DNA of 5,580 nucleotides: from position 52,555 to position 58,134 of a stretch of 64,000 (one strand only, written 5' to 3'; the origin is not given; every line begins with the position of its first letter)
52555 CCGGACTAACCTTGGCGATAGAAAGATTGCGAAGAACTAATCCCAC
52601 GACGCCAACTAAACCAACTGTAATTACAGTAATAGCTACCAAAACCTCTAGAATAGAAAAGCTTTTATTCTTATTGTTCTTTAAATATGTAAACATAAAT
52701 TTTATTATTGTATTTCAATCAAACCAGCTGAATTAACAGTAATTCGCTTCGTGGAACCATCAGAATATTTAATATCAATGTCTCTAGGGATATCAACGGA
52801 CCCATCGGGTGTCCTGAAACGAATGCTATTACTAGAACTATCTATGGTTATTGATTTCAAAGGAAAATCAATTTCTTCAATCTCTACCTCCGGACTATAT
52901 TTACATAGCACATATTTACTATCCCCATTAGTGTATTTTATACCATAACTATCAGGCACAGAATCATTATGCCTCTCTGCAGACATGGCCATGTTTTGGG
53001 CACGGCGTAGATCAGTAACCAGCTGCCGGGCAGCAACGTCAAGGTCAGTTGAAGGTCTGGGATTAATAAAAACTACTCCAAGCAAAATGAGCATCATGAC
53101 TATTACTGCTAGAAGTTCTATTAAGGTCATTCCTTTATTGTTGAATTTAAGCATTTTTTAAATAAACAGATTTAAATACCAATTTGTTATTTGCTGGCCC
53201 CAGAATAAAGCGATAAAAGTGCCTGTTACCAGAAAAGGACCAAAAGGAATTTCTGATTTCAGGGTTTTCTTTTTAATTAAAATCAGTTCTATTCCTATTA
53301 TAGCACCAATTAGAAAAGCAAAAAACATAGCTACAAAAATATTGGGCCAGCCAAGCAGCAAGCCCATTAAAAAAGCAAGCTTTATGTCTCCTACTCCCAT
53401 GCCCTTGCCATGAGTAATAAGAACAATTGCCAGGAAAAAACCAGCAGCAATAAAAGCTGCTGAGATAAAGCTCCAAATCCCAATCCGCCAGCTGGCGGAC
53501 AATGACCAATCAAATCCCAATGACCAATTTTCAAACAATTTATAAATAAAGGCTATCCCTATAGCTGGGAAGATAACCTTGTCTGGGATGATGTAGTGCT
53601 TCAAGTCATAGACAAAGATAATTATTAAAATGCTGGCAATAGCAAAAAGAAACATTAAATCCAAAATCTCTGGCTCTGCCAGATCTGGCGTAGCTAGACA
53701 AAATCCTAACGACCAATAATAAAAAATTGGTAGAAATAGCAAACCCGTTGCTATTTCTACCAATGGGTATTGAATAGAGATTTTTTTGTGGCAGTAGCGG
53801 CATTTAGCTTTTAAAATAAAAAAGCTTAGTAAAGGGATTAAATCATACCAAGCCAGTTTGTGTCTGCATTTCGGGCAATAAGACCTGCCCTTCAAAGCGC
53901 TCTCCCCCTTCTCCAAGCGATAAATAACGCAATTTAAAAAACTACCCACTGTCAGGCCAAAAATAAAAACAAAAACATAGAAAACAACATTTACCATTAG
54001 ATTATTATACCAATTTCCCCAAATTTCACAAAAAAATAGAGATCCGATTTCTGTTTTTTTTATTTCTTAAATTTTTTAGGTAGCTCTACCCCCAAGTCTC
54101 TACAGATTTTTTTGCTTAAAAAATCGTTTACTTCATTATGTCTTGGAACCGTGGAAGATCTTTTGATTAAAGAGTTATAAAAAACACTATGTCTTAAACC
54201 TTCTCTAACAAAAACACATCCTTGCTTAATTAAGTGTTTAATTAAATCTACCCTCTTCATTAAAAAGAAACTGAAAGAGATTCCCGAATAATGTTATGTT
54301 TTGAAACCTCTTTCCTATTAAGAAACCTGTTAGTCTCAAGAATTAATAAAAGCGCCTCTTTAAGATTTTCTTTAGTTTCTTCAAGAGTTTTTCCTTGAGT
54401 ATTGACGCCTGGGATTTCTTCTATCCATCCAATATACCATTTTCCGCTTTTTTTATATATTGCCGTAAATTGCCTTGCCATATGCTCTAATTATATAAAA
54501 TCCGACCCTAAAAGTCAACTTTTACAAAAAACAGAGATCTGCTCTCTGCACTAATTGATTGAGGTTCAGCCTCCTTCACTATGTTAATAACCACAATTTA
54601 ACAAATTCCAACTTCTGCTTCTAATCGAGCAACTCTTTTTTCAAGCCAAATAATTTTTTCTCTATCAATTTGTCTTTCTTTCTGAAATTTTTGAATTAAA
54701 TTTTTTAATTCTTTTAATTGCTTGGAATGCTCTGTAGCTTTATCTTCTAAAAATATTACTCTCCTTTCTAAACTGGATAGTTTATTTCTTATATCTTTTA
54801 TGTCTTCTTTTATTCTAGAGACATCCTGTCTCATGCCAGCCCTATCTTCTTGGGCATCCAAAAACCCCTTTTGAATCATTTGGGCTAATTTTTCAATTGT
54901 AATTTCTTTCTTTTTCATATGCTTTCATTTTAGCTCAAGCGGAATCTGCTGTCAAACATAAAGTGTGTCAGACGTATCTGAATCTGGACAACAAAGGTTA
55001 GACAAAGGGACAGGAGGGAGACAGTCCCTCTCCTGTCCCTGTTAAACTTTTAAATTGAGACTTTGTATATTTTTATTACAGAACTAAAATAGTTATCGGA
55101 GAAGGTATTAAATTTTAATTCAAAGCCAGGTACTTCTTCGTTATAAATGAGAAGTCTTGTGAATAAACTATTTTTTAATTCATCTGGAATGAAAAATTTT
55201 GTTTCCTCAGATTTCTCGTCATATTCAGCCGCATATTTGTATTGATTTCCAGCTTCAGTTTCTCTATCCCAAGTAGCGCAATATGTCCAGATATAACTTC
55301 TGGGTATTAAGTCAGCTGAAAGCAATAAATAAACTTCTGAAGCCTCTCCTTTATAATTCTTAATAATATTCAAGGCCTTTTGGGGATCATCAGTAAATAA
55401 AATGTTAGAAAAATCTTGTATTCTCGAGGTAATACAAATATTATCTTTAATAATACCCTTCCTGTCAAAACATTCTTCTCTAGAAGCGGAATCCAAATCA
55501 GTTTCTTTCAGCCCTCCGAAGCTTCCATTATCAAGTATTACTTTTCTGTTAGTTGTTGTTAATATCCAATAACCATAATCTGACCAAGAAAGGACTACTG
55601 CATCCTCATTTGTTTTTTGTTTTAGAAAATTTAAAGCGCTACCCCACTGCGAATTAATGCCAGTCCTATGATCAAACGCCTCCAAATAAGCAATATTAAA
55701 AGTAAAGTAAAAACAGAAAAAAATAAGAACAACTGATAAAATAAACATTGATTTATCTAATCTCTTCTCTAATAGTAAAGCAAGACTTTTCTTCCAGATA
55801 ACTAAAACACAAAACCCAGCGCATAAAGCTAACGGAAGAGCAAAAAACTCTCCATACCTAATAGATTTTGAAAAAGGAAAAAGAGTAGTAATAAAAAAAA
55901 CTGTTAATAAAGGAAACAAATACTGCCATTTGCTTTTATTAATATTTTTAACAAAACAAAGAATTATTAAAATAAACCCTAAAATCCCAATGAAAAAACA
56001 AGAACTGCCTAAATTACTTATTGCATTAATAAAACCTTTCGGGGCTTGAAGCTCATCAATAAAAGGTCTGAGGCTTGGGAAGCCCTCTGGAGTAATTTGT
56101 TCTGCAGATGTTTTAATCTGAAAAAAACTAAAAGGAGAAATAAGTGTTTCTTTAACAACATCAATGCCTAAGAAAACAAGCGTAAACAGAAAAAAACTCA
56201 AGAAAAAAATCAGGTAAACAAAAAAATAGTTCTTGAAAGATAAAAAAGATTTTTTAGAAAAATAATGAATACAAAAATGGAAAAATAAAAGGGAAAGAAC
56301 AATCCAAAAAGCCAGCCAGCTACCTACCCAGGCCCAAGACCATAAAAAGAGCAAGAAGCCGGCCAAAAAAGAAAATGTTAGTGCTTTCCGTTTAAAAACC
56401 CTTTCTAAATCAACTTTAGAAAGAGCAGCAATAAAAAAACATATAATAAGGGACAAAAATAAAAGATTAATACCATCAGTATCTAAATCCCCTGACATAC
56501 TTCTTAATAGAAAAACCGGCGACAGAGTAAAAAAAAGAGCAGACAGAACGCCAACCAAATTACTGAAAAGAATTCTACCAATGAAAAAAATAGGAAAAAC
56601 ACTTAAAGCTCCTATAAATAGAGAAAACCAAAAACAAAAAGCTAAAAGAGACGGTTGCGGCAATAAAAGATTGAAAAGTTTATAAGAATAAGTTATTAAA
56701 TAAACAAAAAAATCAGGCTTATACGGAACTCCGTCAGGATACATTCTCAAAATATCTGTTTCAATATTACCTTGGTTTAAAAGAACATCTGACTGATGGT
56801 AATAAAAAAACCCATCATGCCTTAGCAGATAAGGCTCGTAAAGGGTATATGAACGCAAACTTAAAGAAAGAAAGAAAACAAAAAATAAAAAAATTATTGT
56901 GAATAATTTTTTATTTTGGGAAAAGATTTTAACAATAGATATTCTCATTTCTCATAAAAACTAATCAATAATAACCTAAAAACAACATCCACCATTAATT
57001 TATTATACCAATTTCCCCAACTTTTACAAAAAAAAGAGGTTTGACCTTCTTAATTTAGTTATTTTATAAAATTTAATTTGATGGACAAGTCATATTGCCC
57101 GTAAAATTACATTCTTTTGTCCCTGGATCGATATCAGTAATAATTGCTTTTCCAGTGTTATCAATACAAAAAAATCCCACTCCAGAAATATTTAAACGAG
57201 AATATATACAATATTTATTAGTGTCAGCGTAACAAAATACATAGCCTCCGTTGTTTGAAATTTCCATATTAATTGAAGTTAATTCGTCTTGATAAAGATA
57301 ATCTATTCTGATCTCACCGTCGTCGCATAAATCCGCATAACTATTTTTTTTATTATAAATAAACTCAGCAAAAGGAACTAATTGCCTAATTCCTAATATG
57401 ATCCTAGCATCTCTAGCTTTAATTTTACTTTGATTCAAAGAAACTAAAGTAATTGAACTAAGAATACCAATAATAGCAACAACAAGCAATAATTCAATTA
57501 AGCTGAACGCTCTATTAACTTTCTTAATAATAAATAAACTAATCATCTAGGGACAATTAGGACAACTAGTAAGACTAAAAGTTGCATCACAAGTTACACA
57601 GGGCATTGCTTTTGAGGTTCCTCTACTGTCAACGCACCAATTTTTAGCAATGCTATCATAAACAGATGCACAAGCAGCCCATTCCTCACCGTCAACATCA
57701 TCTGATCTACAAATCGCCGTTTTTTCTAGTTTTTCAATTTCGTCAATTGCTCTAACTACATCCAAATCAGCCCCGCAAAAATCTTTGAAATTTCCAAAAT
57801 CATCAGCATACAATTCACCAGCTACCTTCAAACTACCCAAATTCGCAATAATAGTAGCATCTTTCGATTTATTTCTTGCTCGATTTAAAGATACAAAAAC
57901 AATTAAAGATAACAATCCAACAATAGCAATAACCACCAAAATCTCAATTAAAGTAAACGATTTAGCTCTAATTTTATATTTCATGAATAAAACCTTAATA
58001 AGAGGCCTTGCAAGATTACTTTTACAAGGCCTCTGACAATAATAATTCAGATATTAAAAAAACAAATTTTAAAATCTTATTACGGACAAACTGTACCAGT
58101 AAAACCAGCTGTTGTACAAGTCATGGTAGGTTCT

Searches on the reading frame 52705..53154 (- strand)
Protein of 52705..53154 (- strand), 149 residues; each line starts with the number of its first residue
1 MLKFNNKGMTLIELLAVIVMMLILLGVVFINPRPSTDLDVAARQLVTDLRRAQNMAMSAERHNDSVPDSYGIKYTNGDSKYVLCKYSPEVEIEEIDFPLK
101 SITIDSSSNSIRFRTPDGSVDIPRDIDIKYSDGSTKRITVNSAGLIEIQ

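Call 65: search_protein_families(library=pfam, proteins=[window:52705-53154:-], max_evalue=0.001)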
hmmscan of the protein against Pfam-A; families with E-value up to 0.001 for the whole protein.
window:52705-53154:- (149 aa): 1 family
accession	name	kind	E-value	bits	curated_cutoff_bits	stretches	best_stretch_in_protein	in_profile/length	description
PF07963.17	N_methyl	-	1.3e-05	25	21.2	1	5-29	3-27/27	Prokaryotic N-terminal methylation motif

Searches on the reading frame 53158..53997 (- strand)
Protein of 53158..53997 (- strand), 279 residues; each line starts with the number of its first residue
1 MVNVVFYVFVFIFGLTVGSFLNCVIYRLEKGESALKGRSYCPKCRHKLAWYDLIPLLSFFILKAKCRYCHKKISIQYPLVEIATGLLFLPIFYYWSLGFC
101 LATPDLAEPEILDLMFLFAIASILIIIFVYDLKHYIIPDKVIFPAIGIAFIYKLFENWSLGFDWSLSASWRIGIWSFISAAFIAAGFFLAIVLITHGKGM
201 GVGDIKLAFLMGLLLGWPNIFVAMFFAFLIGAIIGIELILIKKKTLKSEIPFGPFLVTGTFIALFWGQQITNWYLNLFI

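Call 65: search_protein_families(library=pfam, proteins=[window:53158-53997:-], max_evalue=0.001)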
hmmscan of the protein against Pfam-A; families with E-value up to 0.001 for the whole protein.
window:53158-53997:- (279 aa): 2 families
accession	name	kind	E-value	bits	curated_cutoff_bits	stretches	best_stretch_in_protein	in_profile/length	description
PF06750.18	A24_N_bact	-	2.7e-33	114.3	23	1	12-93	1-82/84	Bacterial Peptidase A24 N-terminal domain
PF01478.23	Peptidase_A24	-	8.2e-15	55.6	26.5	1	119-236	2-104/104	Type IV leader peptidase family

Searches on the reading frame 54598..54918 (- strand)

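Call 65: search_protein_families(library=pfam, proteins=[window:54598-54918:-], max_evalue=0.001)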
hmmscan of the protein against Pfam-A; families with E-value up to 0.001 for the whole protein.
window:54598-54918:- (106 aa): 2 families
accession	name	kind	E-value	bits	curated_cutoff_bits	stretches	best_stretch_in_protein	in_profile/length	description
PF06818.20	Fez1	-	1.1e-05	26.4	34.4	1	20-102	20-102/199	Fez1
PF25762.1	HAUS1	-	0.00021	21.6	40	1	2-103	120-221/236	HAUS augmin-like complex subunit 1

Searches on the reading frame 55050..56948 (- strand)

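Call 65: search_protein_families(library=pfam, proteins=[window:55050-56948:-], max_evalue=0.001)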
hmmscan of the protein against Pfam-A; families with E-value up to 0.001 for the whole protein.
window:55050-56948:- (632 aa): 1 family
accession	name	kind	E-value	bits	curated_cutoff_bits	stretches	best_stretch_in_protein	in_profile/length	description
PF02516.20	STT3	-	1.1e-26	94.8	24.5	1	33-417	21-397/405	Oligosaccharyl transferase STT3, N-terminal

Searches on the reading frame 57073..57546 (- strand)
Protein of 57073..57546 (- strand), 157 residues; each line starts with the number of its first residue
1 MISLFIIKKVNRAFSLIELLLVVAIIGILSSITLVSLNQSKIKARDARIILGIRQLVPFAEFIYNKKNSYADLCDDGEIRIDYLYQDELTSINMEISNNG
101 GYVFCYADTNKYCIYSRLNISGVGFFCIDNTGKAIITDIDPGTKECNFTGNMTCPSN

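Call 65: search_protein_families(library=pfam, proteins=[window:57073-57546:-], max_evalue=0.001)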
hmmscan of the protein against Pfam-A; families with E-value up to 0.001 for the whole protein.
window:57073-57546:- (157 aa): 1 family
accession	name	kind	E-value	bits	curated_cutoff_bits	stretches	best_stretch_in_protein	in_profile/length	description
PF07963.17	N_methyl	-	2.9e-06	27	21.2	1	9-33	2-26/27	Prokaryotic N-terminal methylation motif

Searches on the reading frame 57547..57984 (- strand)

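Call 65: search_protein_families(library=pfam, proteins=[window:57547-57984:-], max_evalue=0.001)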
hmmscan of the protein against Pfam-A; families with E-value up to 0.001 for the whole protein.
window:57547-57984:- (145 aa): 1 family
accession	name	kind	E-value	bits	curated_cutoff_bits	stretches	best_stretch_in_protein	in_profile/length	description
PF07963.17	N_methyl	-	3.7e-06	26.7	21.2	1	6-30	3-27/27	Prokaryotic N-terminal methylation motif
